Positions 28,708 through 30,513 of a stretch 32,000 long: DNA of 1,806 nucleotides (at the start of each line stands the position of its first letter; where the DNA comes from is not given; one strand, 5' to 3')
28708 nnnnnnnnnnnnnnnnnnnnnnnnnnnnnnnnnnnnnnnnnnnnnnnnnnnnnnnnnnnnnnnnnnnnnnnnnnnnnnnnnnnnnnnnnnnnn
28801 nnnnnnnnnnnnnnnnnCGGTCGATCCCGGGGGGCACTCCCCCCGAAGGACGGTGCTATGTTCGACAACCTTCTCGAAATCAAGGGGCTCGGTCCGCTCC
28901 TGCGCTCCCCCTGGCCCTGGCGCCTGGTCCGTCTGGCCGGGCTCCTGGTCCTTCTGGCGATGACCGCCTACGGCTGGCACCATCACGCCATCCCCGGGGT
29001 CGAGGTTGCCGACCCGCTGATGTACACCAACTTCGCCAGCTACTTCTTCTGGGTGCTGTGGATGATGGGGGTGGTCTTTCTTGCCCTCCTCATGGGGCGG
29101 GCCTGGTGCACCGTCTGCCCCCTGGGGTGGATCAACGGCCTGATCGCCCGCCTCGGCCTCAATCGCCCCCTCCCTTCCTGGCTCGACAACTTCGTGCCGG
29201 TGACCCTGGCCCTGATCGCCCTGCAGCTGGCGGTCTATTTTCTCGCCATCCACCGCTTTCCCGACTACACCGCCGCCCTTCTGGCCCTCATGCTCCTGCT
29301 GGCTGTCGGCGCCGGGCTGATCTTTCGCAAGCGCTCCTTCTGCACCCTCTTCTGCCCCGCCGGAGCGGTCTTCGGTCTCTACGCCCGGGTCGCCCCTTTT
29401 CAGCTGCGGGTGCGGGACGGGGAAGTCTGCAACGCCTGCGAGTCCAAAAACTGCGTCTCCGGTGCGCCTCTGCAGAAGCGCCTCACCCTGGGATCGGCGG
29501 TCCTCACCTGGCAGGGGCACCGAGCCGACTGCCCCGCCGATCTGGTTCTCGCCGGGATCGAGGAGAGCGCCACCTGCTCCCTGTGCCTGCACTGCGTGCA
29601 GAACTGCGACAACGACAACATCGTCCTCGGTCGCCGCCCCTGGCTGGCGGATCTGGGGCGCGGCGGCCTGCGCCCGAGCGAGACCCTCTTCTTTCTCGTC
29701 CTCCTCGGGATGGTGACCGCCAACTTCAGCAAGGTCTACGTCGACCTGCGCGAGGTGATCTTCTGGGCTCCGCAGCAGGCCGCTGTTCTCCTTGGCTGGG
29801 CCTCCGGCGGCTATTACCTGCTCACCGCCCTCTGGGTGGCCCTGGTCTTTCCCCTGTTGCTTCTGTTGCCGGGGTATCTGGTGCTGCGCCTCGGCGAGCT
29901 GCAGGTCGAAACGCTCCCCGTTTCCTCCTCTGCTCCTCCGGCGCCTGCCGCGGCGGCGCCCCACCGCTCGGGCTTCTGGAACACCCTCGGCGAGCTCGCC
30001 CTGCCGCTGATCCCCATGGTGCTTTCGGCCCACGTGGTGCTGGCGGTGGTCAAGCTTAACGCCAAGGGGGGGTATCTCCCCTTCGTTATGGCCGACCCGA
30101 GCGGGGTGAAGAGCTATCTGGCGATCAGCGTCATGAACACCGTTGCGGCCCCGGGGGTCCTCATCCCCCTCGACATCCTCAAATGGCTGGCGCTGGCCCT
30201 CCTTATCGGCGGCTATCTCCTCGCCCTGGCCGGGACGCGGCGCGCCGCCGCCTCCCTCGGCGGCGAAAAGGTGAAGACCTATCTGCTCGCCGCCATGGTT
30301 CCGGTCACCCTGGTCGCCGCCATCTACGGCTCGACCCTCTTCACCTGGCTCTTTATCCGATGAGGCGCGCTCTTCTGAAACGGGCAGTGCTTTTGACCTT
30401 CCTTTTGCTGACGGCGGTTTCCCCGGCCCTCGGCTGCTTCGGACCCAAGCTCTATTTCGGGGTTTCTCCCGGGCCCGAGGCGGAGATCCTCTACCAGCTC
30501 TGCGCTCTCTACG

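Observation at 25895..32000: Sigma-54-driven operon of lipoproteins, beta-helix proteins, a heme-domain protein and a polyferredoxin: candidate uncharacterised envelope redox system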

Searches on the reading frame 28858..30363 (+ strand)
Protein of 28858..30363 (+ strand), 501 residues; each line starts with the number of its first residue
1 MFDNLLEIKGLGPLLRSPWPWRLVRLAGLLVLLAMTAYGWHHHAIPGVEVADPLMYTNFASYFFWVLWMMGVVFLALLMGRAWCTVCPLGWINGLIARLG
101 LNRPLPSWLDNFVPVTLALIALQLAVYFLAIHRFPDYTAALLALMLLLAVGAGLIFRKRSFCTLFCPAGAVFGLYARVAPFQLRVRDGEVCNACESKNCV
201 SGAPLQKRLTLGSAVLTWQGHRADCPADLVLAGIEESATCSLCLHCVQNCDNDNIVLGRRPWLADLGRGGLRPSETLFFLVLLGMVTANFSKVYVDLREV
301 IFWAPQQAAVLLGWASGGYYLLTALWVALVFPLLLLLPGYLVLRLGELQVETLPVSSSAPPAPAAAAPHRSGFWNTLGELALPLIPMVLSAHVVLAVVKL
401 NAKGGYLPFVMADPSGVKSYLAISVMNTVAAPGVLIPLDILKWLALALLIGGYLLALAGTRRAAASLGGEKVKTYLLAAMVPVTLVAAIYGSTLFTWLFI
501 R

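Call 3: search_protein_families(library=pfam, max_evalue=0.01, proteins=[window:28858-30363:+])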
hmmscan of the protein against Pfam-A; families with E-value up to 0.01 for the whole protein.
window:28858-30363:+ (501 aa): 1 family
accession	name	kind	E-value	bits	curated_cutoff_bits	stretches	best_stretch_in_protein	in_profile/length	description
PF12801.12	Fer4_5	-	3.9e-08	33.6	22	2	63-101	3-43/48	4Fe-4S binding domain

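Call 10: find_homologous_proteins(query=window:28858-30363:+)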
Query window:28858-30363:+ (501 aa): 206 proteins with E <= 0.001 among 8000 candidates; the best 120 are listed.
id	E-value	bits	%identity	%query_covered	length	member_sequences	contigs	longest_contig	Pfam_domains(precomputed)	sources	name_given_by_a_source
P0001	0.0e+0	1060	94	100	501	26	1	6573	PF12801.13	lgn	-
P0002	5.0e-228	776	69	100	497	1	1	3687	PF12801.13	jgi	-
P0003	1.3e-227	775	69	100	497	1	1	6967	PF12801.13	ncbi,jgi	-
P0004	7.5e-227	772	69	100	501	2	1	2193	PF12801.13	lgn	-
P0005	4.7e-226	770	69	100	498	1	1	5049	PF12801.13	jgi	-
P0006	5.5e-223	759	67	100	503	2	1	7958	PF12801.13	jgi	-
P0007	1.1e-222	759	68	100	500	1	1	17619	PF12801.13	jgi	jgi:hypothetical protein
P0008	1.3e-221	755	67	100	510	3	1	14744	PF12801.13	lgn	-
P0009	4.7e-220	750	67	100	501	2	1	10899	PF12801.13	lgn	-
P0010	2.6e-219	747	68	93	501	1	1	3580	PF12801.13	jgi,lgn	jgi:hypothetical protein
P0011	2.7e-219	747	68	97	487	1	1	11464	PF12801.13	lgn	-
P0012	3.2e-219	747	68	100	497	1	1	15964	PF12801.13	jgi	jgi:hypothetical protein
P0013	4.4e-216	737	66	100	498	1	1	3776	PF12801.13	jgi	-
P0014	3.1e-215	734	67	100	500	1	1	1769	PF12801.13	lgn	-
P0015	3.3e-213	727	66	100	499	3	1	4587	PF12801.13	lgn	-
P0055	5.6e-189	647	58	100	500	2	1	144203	PF12801.13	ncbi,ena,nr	ncbi:MAG: hypothetical protein C0616_06850 [Desulfuromonas sp.]|nr:MAG: hypothetical protein C0616_0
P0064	2.6e-186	638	59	100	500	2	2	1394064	PF12801.13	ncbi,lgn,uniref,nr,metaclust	ncbi:4Fe-4S binding domain-containing protein [Geoalkalibacter ferrihydriticus]|uniref:4Fe-4S ferred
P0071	4.7e-185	634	57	100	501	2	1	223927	PF12801.13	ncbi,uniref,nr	ncbi:4Fe-4S binding protein [Geothermobacter hydrogeniphilus]|uniref:4Fe-4S ferredoxin-type domain-c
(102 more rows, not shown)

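Call 12: find_related_loci(query=A1, collection=genome_contigs, flank=10000)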
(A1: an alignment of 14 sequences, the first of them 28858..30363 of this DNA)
Query A1 (501 aa) in genome_contigs; peptide patterns used: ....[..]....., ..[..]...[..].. (x = any residue, [..] = any of these).
101 stretches matched a pattern; 74 encode a relative of the query (tblastn E <= 1e-3); 70 distinct loci.
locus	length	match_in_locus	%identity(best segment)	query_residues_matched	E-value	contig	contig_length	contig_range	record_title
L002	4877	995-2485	65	3-501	0e+0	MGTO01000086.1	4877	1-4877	MAG: Desulfuromonadales bacterium GWC2_61_20 gwc2_scaffold_37596, whole genome shotgun sequence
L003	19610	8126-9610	65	3-501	0e+0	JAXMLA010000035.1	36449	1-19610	MAG: Desulfuromonadales bacterium isolate L4_maxbin.016_sub k141_148327, whole genome shotgun sequence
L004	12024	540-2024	64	3-501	0e+0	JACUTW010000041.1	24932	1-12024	MAG: Desulfuromonadales bacterium isolate Kmv15 NODE_941_length_24932_cov_11.826788, whole genome shotgun sequence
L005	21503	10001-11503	65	1-501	5e-178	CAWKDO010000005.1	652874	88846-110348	MAG: uncultured delta proteobacterium isolate MFD03899.bin.2.34 genome assembly, contig: contig_30786, whole genome shot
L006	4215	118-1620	62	4-501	0e+0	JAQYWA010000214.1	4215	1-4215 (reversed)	MAG: Desulfuromonas sp. isolate Pyr_d60_bin28 Pyr_d60_bin.28.orig_d60_contig-145_14014, whole genome shotgun sequence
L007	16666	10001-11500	63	4-501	9e-176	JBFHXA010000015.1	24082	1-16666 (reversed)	MAG: Trichloromonas sp. isolate Mix_sand09.2021.07.Z.44 k141_1360169_length_24082_cov_13.0317, whole genome shotgun sequ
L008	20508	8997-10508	56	1-501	8e-175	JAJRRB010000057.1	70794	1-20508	MAG: Deltaproteobacteria bacterium isolate Dive100_bin2.40 k141_335631, whole genome shotgun sequence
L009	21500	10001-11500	58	1-501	3e-174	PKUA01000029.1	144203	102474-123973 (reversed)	MAG: Desulfuromonas sp. isolate BM304 sc_52, whole genome shotgun sequence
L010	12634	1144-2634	58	3-501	8e-173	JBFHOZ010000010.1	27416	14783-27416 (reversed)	MAG: Desulfuromonadales bacterium isolate Mix_sand08.2021.06.G.27 k141_841344_length_27416_cov_13.5264, whole genome sho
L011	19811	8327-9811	55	1-501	1e-171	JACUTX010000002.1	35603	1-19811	MAG: Desulfuromonadales bacterium isolate Kmv16 NODE_511_length_35603_cov_10.015950, whole genome shotgun sequence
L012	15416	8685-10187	56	4-501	5e-171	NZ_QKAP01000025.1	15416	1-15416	MAG: Malonomonas rubra isolate SZUA-375 scaffold_11387, whole genome shotgun sequence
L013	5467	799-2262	60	17-501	5e-173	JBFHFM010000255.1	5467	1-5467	MAG: Trichloromonas sp. isolate Mix_sand07.2021.05.G.127 k141_697122_length_5467_cov_48.0362, whole genome shotgun seque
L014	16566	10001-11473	58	3-501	5e-170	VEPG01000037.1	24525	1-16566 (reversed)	MAG: Desulfuromonas sp. isolate MnB_14 Mn-Desulfuromonas-1_699, whole genome shotgun sequence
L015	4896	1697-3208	57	1-501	2e-169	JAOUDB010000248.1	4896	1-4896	MAG: Desulfuromonadales bacterium isolate 24_Oct_SF_Bin9 24_Oct_SF_Bin9_scaffold_6006_c1, whole genome shotgun sequence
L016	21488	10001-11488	62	4-501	7e-163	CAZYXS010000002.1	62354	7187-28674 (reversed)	MAG TPA_asm: uncultured Desulfuromonadales bacterium isolate SRP257756_co1_189 genome assembly, contig: NODE_201_length_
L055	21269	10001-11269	34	39-443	1e-54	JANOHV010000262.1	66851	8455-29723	MAG: Candidatus Rokuibacteriota bacterium isolate SOY_63_metabat_434 SOY_63_k141_3015112, whole genome shotgun sequence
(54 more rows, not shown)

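Call 15: find_encoding_contigs(protein=P0055, flank=10000, max_places=2)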
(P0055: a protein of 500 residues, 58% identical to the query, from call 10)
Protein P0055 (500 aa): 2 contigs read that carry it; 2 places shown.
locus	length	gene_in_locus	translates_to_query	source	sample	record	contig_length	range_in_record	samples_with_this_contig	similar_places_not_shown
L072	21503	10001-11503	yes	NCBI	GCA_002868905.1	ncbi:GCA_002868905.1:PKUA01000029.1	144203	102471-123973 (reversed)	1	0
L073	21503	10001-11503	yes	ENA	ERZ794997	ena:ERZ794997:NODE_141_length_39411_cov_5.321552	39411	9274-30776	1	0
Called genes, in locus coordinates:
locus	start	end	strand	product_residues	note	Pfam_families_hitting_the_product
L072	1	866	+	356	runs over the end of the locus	PF01336:tRNA_anti-codon, PF01966:HD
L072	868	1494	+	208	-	PF00753:Lactamase_B, PF23023:Anti-Pycsar_Apyc1 (faint), PF12706:Lactamase_B_2 (weak)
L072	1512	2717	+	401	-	PF02441:Flavoprotein, PF04127:DFP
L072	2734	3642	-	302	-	PF00882:Zn_dep_PLPC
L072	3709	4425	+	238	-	PF03167:UDG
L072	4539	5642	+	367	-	PF01590:GAF, PF13185:GAF_2, PF13492:GAF_3, PF00990:GGDEF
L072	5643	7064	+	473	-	PF00072:Response_reg, PF00158:Sigma54_activat, PF01078:Mg_chelatase (faint), PF14532:Sigma54_activ_2, PF07728:AAA_5 (weak), PF25601:AAA_lid_14, PF02954:HTH_8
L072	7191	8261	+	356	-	PF09459:EB_dh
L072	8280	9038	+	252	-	PF13620:CarboxypepD_reg (weak)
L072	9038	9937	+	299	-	PF02985:HEAT (faint), PF03130:HEAT_PBS (faint), PF13646:HEAT_2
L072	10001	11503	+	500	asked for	PF12801:Fer4_5 (weak)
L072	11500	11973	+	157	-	-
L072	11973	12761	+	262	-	PF13229:Beta_helix (faint)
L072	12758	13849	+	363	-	PF13229:Beta_helix, PF05048:NosD, PF13229:Beta_helix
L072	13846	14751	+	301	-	PF12974:Phosphonate-bd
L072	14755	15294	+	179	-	-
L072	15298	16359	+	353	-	PF04143:Sulf_transp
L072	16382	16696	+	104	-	PF05402:PqqD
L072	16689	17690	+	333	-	PF04055:Radical_SAM, PF13186:SPASM (weak)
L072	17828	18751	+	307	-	PF13186:SPASM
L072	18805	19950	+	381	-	PF00266:Aminotran_5, PF00155:Aminotran_1_2, PF01041:DegT_DnrJ_EryC1 (weak), PF01212:Beta_elim_lyase, PF01053:Cys_Met_Meta_PP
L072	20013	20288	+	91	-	-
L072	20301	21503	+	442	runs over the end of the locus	PF13638:PIN_4, PF01443:Viral_helicase1 (faint), PF13604:AAA_30 (faint), PF02562:PhoH, PF13245:AAA_19 (faint), PF13401:AAA_22 (faint)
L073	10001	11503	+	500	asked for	PF12801:Fer4_5 (weak)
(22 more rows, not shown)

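Call 16: find_encoding_contigs(protein=P0071, flank=10000, max_places=2)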
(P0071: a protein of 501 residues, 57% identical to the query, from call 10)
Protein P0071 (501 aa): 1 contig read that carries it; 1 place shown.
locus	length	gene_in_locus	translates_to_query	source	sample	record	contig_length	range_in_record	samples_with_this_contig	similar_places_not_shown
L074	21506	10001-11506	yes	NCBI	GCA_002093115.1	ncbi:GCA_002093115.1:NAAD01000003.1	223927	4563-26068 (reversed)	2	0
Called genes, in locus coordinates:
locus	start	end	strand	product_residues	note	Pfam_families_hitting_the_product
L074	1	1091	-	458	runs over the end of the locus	PF05048:NosD, PF13229:Beta_helix, PF05048:NosD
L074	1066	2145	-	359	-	PF10670:DUF4198 (faint), PF13620:CarboxypepD_reg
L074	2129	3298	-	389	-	PF05048:NosD, PF13229:Beta_helix, PF05048:NosD, PF13229:Beta_helix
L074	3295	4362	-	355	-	PF10670:DUF4198 (weak), PF02369:Big_1 (faint), PF13620:CarboxypepD_reg (weak), PF13715:CarbopepD_reg_2 (faint), PF20598:DUF6795 (faint)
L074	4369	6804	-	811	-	-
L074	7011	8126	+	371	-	PF09459:EB_dh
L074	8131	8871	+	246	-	PF13620:CarboxypepD_reg (weak)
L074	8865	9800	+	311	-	PF13513:HEAT_EZ (faint), PF02985:HEAT (faint), PF00514:Arm (faint), PF13646:HEAT_2, PF03130:HEAT_PBS (weak), PF13646:HEAT_2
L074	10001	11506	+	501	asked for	PF12801:Fer4_5 (weak)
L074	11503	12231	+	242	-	-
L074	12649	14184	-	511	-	PF01839:FG-GAP (faint), PF13517:FG-GAP_3, PF07593:UnbV_ASPIC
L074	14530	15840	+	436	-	PF13428:TPR_14 (faint), PF14559:TPR_19 (faint)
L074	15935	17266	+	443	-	PF13428:TPR_14 (faint), PF14559:TPR_19 (faint)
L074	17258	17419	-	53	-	PF19451:DUF5989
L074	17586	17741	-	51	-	PF19451:DUF5989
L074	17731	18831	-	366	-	PF13472:Lipase_GDSL_2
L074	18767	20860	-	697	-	PF13472:Lipase_GDSL_2, PF00515:TPR_1 (faint), PF07719:TPR_2 (faint), PF07721:TPR_4 (faint), PF12895:ANAPC3 (faint), PF13174:TPR_6 (faint), PF13432:TPR_16 (weak), PF14559:TPR_19 (weak), +7 more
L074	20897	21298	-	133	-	-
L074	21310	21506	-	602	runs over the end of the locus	PF02543:Carbam_trans_N, PF16861:Carbam_trans_C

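Call 17: find_encoding_contigs(protein=P0064, flank=10000, max_places=2)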
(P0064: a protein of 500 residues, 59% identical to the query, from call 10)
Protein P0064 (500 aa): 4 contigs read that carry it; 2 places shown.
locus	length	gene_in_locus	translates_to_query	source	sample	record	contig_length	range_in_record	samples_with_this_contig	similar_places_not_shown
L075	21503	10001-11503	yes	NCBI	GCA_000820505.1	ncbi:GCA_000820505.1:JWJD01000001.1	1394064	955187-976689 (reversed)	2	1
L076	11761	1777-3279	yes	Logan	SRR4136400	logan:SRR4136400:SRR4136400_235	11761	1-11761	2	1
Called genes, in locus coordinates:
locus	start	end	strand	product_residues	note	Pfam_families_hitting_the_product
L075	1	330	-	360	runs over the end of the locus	PF13620:CarboxypepD_reg (weak)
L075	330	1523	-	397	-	PF13229:Beta_helix, PF05048:NosD, PF13229:Beta_helix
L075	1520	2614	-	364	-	PF10670:DUF4198 (faint), PF17802:SpaA (faint), PF13620:CarboxypepD_reg (weak)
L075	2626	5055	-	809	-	PF01564:Spermine_synth (weak)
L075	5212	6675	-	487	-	PF01839:FG-GAP (faint), PF13517:FG-GAP_3, PF07593:UnbV_ASPIC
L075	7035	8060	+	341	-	PF09459:EB_dh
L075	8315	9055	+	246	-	PF13620:CarboxypepD_reg (weak)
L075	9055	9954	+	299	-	PF03130:HEAT_PBS (faint), PF02985:HEAT (faint), PF13646:HEAT_2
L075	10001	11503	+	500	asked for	PF12801:Fer4_5 (faint)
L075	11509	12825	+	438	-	-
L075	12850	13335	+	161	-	PF13442:Cytochrome_CBB3, PF00034:Cytochrom_C (weak)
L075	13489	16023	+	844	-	PF01564:Spermine_synth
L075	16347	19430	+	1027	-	PF14522:Cytochrome_C7 (faint), PF22113:Mtrc-MtrF_II-IV_dom (faint), PF14537:Cytochrom_c3_2 (weak), PF00754:F5_F8_type_C, PF22633:F5_F8_type_C_2, PF00754:F5_F8_type_C, PF22633:F5_F8_type_C_2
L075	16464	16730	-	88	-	-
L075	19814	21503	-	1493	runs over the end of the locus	PF00041:fn3 (faint), PF14522:Cytochrome_C7 (faint), PF14537:Cytochrom_c3_2 (faint), PF22113:Mtrc-MtrF_II-IV_dom (faint)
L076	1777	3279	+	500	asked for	PF12801:Fer4_5 (faint)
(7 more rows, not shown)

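Call 23: search_protein_families(library=ncbifam, max_evalue=0.001, proteins=[L072:17828-18751:+, L072:18805-19950:+, L072:20013-20288:+, L074:4369-6804:-, L074:11503-12231:+, L075:11509-12825:+, L074:2129-3298:-, L074:3295-4362:-])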
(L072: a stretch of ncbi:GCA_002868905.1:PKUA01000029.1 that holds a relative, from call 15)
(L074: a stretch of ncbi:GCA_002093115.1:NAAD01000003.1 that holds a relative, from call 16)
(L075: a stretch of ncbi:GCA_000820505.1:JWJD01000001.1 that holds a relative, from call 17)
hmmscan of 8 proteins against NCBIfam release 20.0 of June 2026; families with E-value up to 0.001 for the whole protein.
L072:17828-18751:+ (307 aa): 20 families
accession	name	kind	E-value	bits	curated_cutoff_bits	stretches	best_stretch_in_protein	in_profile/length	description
TIGR04304.1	GeoRSP_SPASM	equivalog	2.1e-24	86.2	300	1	7-303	3-292/293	GeoRSP system SPASM domain protein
TIGR04085.1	rSAM_more_4Fe4S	domain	4.2e-11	43.1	27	1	217-291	1-79/93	SPASM domain-containing protein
TIGR04303.1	GeoRSP_rSAM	equivalog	8e-08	32.2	400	1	212-303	233-324/325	GeoRSP system radical SAM/SPASM protein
TIGR04051.1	rSAM_NirJ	equivalog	3.9e-07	29.4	515.45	1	212-303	250-346/354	heme d1 biosynthesis radical SAM protein NirJ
TIGR04545.1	rSAM_ahbD_hemeb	equivalog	4.5e-07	29.6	500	1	215-303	247-335/339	heme b synthase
TIGR04340.1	rSAM_ACGX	hypoth_equivalog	5.5e-07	29.1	400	1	213-303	249-337/341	radical SAM/SPASM domain protein, ACGX system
TIGR04080.1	rSAM_pep_cyc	equivalog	1e-06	27.7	500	1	212-304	343-439/440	KxxxW cyclic peptide radical SAM maturase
TIGR02109.1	PQQ_syn_pqqE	equivalog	1.7e-06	27.3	381.35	1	217-304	237-331/358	pyrroloquinoline quinone biosynthesis protein PqqE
TIGR04053.2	TIGR04053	equivalog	2.4e-06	27.1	395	1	210-304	269-363/366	TIGR04053 family radical SAM/SPASM domain-containing protein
TIGR03942.1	sulfatase_rSAM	equivalog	3e-06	26.6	349.45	1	226-289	260-327/363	anaerobic sulfatase maturase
TIGR04064.1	rSAM_nif11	equivalog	6.7e-06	25.1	518.7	1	211-287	328-401/459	nif11-like peptide radical SAM maturase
NF047865.1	rSAM_PapB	equivalog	9.1e-06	25.1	340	1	213-287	243-317/330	PapB family radical SAM/SPASM ranthipeptide maturase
TIGR03974.1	rSAM_six_Cys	equivalog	1.2e-05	24.4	425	1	214-287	344-417/451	thioether cross-link-forming SCIFF peptide maturase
TIGR04055.1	rSAM_NirJ2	equivalog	1.5e-05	24.7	500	1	214-290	233-307/326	putative heme d1 biosynthesis radical SAM protein NirJ2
NF041298.1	rSAM_mat_DynA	equivalog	3e-05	23.2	450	1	220-304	253-340/356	dynobactin maturation radical SAM/SPASM protein DynA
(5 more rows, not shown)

L072:18805-19950:+ (381 aa): 52 families (the best 25 are shown)
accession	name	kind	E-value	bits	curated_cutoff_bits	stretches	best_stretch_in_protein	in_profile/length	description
TIGR01977.1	am_tr_V_EF2568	hypoth_equivalog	3.2e-135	451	377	1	3-376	1-375/376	cysteine desulfurase family protein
NF040779.1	Sec_lyase_SclA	exception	4.1e-99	332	525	1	3-377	1-376/378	selenocysteine lyase SclA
TIGR01979.1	sufS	subfamily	2.5e-76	257.2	475.1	1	3-376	20-397/403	SufS family cysteine desulfurase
NF041166.1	f2_encap_cargo1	exception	2.5e-58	198.7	800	1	3-377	247-623/623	family 2A encapsulin nanocompartment cargo protein cysteine desulfurase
TIGR03402.1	FeS_nifS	equivalog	5.5e-52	176.8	530.75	1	3-376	1-368/379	cysteine desulfurase NifS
NF006791.0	PRK09295.1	equivalog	8.1e-52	176.7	661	1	3-374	25-398/406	cysteine desulfurase SufS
TIGR03392.1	FeS_syn_CsdA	equivalog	3.1e-48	164.9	493.6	1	2-375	17-390/398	cysteine desulfurase CsdA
NF008126.0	PRK10874.1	equivalog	5.2e-47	160.9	607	1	2-375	20-393/401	cysteine desulfurase CsdA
TIGR03235.1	DNA_S_dndA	equivalog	1.3e-46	159.5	480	1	4-227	1-230/353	cysteine desulfurase DndA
TIGR02006.1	IscS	equivalog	3.2e-42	145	643.2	1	2-227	4-232/402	IscS subfamily cysteine desulfurase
NF010611.0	PRK14012.1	equivalog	4.7e-42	144.3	548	1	2-227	6-236/406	IscS subfamily cysteine desulfurase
TIGR01976.1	am_tr_V_VC1184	hypoth_equivalog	1.7e-40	139.6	352.35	1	3-374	20-401/401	cysteine desulfurase-like protein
TIGR03403.1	nifS_epsilon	equivalog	3.6e-35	121.5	587.7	1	3-227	1-228/382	NifS family cysteine desulfurase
NF002806.0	PRK02948.1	subfamily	1.3e-34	119.9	304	1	3-257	2-244/381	IscS subfamily cysteine desulfurase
TIGR04343.1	egtE_PLP_lyase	equivalog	1.6e-28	99.6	400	1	3-375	15-369/370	ergothioneine biosynthesis PLP-dependent enzyme EgtE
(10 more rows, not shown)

L072:20013-20288:+ (91 aa): 0 families

L074:4369-6804:- (811 aa): 0 families

L074:11503-12231:+ (242 aa): 0 families

L075:11509-12825:+ (438 aa): 0 families

L074:2129-3298:- (389 aa): 2 families
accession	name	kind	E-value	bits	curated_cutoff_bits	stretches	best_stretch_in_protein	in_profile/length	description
TIGR03804.1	para_beta_helix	repeat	3.2e-18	65.1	19.45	1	242-278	7-43/44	parallel beta-helix repeat protein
TIGR04247.1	NosD_copper_fam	subfamily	2.7e-15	55.9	300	2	111-215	183-289/377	nitrous oxide reductase family maturation protein NosD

L074:3295-4362:- (355 aa): 1 family
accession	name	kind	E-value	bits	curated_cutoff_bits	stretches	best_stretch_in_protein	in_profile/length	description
TIGR02227.1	sigpep_I_bact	equivalog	0.00087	19.2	47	0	28-90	88-140/162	signal peptidase I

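Call 38: search_solved_structures(query=A1, max_evalue=1, show_alignments=1)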
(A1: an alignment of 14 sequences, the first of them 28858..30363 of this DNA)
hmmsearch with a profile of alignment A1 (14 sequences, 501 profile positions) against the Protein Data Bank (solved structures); distinct sequences matched with E-value up to 1: 1.
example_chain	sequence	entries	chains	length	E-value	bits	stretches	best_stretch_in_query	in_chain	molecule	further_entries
8a8o_C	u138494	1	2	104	0.52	12.2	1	231-264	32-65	Beta-subunit of the PAPS reductase from Methanothermococcus thermolithotrophicus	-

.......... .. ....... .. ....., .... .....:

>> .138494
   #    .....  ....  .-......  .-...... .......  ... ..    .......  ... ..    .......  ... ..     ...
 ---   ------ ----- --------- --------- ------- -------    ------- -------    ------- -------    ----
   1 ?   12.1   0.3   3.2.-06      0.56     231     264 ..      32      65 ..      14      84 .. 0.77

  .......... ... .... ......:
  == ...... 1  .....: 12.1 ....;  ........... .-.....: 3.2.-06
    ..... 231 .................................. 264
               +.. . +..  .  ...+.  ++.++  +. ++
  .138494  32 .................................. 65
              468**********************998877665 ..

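Call 49: search_protein_families(library=pfam, max_evalue=0.001, proteins=[L072:20013-20288:+])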
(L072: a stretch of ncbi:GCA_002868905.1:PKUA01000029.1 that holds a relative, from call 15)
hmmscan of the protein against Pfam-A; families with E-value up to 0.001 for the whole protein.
L072:20013-20288:+ (91 aa): 0 families

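Call 54: predict_structure(alignment_id=A1)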
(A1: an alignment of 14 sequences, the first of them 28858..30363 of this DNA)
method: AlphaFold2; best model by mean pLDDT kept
length: 501 residues; sequences in the alignment: 14
mean_pLDDT: 66.6   pTM: 0.71
mean pLDDT of the five models: 66.6, 62.4, 61.8, 61.5, 60.4
residues with pLDDT >= 90: 60; 70-90: 159; 50-70: 166; < 50: 116
segments of 3 or more residues with pLDDT < 50: 40-57, 88-115, 132-135, 157-167, 189-203, 221-242, 420-432
pLDDT, mean of each block of 10 residues (from residue 1): 74 74 68 58 45 47 64 69 51 42 41 53 63 55 68 55 49 73 60 40 54 62 39 32 54 67 70 81 85 79 87 81 86 93 79 55 52 85 91 85 67 55 43 67 91 93 81 89 94 83 67
secondary structure, 60 per line:
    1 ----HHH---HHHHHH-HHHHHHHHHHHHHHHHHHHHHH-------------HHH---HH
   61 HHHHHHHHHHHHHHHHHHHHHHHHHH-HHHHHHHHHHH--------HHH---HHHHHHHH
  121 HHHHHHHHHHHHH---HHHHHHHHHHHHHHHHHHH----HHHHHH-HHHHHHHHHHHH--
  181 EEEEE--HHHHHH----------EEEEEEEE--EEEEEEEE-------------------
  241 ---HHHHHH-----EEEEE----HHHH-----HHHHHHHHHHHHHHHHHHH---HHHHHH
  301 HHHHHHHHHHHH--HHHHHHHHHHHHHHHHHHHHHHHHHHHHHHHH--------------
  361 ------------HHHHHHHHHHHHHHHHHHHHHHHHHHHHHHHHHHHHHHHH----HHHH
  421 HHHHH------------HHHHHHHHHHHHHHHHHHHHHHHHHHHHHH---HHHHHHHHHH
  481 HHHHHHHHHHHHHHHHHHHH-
elements in order: H11-16 H18-39 H59-86 H88-98 H113-133 H137-155 H160-165 H167-178 E181-185 H188-193 E204-211 E214-221 H244-249 E255-259 H264-267 H273-291 H295-312 H315-346 H373-412 H417-425 H438-467 H471-500
